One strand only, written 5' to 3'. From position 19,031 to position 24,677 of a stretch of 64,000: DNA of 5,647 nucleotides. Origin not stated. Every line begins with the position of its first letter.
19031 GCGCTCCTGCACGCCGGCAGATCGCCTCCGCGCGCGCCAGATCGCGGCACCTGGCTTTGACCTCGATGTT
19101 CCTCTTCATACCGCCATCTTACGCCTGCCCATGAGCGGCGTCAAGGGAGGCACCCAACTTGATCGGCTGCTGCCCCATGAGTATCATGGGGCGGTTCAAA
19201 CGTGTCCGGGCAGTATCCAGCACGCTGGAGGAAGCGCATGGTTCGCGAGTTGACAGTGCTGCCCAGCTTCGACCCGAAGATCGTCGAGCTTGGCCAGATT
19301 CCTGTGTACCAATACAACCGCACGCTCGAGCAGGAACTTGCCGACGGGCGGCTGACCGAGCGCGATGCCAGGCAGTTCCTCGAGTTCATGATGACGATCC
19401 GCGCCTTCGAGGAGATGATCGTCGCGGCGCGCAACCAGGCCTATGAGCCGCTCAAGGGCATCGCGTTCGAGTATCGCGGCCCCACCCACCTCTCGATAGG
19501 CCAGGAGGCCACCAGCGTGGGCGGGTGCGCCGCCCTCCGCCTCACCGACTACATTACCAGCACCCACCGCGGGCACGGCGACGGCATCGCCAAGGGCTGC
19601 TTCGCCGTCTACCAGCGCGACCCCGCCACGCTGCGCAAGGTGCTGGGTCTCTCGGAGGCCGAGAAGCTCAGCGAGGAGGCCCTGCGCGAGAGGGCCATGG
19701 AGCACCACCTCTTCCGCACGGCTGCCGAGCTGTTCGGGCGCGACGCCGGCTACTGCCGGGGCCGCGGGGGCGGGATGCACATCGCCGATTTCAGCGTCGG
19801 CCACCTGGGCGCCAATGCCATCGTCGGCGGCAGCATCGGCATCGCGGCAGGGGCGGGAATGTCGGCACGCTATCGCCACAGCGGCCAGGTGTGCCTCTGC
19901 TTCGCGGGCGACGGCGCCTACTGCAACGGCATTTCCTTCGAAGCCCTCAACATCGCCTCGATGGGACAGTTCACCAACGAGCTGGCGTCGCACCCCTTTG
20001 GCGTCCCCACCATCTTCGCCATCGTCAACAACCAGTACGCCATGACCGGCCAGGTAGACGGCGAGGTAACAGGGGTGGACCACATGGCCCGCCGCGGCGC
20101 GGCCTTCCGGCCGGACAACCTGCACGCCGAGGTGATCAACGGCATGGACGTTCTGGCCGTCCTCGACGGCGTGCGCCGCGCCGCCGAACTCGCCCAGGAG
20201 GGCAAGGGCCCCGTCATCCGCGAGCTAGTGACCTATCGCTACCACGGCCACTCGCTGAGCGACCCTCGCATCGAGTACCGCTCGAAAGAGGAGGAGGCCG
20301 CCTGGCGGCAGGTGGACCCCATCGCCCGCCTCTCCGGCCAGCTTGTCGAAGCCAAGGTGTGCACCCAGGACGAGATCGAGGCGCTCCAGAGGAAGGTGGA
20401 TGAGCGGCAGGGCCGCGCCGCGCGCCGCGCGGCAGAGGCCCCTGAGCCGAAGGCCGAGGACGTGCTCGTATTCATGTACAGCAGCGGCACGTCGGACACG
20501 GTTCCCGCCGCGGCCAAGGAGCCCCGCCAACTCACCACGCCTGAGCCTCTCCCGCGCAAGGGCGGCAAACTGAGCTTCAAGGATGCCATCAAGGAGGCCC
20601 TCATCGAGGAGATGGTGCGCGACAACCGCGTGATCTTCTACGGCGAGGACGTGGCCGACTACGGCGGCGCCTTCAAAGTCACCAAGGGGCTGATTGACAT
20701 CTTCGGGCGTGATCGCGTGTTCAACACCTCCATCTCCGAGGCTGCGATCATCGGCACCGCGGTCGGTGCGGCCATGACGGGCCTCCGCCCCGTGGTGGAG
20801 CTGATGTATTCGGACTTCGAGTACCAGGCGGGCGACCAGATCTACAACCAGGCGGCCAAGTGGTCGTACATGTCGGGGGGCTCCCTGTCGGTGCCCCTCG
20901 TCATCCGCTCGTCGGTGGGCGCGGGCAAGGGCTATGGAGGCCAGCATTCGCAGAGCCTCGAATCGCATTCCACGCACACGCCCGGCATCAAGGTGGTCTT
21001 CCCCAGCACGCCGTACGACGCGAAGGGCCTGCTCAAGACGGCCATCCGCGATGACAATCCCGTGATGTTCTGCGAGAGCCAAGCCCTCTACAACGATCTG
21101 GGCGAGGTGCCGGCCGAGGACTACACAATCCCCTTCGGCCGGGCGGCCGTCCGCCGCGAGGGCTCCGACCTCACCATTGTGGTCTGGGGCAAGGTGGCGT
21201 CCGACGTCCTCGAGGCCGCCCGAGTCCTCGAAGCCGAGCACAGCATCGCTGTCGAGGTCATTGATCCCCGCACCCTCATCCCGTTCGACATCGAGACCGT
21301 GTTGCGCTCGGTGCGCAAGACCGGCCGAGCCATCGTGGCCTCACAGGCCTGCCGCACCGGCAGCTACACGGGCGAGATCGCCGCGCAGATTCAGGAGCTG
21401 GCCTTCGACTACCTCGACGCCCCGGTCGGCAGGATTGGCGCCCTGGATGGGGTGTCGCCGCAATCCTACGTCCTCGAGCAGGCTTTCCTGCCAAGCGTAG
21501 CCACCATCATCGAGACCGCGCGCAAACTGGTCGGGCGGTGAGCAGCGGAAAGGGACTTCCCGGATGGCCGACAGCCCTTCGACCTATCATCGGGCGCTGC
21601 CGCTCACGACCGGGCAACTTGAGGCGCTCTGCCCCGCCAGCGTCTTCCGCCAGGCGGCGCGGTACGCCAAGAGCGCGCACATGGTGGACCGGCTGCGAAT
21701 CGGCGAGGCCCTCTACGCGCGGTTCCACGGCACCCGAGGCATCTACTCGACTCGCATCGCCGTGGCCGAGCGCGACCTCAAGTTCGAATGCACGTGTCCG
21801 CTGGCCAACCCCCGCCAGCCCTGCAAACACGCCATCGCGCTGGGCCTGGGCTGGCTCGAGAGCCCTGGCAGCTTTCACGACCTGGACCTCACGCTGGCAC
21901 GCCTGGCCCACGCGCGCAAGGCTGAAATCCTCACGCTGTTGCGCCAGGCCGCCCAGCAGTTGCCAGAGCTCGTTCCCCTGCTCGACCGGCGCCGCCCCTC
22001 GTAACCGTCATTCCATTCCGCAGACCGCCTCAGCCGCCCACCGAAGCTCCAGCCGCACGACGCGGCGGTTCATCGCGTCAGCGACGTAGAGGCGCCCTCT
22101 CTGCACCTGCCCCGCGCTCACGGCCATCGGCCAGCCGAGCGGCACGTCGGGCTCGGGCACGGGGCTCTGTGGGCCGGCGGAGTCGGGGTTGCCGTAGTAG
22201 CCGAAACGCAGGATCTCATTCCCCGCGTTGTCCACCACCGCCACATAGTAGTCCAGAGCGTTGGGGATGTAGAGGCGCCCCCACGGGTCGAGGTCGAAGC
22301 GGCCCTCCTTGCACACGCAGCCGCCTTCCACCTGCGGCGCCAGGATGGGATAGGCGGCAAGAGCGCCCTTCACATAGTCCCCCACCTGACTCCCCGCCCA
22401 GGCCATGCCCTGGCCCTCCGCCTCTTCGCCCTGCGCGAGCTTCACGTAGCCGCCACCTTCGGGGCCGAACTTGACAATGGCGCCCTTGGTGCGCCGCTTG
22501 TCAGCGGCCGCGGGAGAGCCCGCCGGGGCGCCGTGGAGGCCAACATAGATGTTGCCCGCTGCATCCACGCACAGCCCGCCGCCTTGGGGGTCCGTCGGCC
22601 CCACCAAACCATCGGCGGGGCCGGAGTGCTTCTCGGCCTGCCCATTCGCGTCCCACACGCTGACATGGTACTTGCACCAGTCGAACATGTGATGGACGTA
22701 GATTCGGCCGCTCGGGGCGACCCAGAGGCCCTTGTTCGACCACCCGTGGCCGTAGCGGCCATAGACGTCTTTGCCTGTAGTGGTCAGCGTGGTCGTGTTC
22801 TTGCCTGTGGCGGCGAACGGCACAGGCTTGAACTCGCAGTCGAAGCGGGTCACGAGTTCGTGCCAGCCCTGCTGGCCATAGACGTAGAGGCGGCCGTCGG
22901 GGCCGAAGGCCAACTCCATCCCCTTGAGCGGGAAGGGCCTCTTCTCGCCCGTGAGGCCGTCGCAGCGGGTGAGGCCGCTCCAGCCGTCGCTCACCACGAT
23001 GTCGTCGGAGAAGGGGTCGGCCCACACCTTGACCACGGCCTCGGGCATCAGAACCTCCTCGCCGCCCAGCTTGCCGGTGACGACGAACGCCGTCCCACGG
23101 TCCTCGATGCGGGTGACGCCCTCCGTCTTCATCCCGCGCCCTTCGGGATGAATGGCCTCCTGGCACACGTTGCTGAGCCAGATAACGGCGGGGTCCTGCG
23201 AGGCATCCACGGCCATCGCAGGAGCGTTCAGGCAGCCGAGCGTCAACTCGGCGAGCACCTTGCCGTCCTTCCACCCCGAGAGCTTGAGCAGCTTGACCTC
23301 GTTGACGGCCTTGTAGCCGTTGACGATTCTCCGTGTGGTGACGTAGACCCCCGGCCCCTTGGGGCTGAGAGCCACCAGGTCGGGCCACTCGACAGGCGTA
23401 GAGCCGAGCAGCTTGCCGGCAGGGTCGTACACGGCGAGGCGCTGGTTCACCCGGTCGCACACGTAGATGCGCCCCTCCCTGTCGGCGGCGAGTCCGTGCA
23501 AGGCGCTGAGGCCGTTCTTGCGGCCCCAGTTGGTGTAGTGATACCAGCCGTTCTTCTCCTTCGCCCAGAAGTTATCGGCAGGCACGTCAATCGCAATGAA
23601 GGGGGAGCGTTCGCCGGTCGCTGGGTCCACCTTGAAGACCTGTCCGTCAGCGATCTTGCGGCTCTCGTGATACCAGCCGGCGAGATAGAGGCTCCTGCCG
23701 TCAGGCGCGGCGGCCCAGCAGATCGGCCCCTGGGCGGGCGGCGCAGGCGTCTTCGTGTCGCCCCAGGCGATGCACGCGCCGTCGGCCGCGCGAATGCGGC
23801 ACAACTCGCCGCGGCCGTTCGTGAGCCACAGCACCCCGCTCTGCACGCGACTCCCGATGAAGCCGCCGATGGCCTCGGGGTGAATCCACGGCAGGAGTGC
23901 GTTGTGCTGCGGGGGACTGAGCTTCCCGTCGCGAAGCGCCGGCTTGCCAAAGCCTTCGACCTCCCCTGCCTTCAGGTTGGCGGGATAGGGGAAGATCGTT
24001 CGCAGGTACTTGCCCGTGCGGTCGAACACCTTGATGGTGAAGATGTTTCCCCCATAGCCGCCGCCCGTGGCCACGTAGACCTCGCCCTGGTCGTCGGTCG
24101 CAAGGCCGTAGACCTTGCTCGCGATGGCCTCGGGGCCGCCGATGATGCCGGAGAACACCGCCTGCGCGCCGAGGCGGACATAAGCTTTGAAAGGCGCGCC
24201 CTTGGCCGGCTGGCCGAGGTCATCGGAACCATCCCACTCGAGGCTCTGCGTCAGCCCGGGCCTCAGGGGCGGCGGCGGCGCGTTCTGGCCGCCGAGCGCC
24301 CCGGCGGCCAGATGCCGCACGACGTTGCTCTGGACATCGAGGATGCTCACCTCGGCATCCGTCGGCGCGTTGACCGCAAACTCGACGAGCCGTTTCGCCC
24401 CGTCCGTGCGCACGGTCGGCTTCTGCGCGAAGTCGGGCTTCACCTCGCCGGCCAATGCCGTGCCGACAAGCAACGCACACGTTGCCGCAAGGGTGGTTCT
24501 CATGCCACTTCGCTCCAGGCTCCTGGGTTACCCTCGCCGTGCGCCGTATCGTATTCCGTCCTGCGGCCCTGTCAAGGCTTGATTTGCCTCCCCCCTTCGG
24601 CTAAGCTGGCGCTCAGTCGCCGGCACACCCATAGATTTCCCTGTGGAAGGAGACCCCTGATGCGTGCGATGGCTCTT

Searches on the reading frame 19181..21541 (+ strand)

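Call 36: search_protein_families(library=pfam, proteins=[window:19181-21541:+], max_evalue=0.001)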
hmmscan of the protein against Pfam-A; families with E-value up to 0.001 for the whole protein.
window:19181-21541:+ (786 aa): 3 families
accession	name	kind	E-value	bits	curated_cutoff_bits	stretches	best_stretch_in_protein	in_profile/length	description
PF00676.26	E1_dh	-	5.8e-52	177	22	1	182-425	71-299/300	Dehydrogenase E1 component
PF02779.29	Transket_pyr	-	4.5e-45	153.8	27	1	463-638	2-173/174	Transketolase, pyrimidine binding domain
PF02780.25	Transketolase_C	-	5.6e-29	101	25.9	1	653-776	1-124/124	Transketolase, C-terminal domain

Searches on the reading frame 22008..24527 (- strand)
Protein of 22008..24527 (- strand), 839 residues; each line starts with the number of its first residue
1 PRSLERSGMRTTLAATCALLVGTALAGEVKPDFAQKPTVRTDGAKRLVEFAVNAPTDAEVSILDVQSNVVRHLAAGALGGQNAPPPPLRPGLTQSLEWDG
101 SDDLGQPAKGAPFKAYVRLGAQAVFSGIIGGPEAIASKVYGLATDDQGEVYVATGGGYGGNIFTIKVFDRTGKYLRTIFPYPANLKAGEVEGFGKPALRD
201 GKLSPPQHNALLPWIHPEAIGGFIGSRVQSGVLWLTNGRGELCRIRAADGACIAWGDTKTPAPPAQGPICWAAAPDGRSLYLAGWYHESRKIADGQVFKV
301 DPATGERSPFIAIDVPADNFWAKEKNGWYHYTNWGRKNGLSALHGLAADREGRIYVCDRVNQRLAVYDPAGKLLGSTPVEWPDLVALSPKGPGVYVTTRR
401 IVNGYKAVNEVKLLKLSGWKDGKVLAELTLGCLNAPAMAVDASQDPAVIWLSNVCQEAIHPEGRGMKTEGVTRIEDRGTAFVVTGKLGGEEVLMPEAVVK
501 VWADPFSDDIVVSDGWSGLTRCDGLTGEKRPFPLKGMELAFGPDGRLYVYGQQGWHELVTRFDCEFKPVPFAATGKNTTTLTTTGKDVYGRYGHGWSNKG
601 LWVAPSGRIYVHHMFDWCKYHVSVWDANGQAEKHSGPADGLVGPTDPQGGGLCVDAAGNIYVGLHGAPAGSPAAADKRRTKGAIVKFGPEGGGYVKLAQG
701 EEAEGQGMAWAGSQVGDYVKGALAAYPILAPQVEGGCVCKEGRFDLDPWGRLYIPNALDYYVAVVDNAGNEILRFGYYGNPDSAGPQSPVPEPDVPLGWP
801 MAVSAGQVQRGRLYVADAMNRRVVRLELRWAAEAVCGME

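Call 12: search_protein_families(library=pfam, proteins=[window:22008-24527:-], max_evalue=0.01)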
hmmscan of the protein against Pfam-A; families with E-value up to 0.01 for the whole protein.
window:22008-24527:- (839 aa): 4 families
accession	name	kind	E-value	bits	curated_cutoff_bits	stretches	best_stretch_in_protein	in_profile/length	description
PF01436.27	NHL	-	3e-08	33.8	20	1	344-367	5-28/28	NHL repeat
PF08450.18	SGL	-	2e-06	28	26.3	1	338-398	183-244/246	SMP-30/Gluconolactonase/LRE-like region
PF06739.17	SBBP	-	2.8e-06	27.6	20.5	0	129-153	6-29/38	Beta-propeller repeat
PF07494.17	Reg_prop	-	0.0023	18.4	20.4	0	137-155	5-23/24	Two component regulator propeller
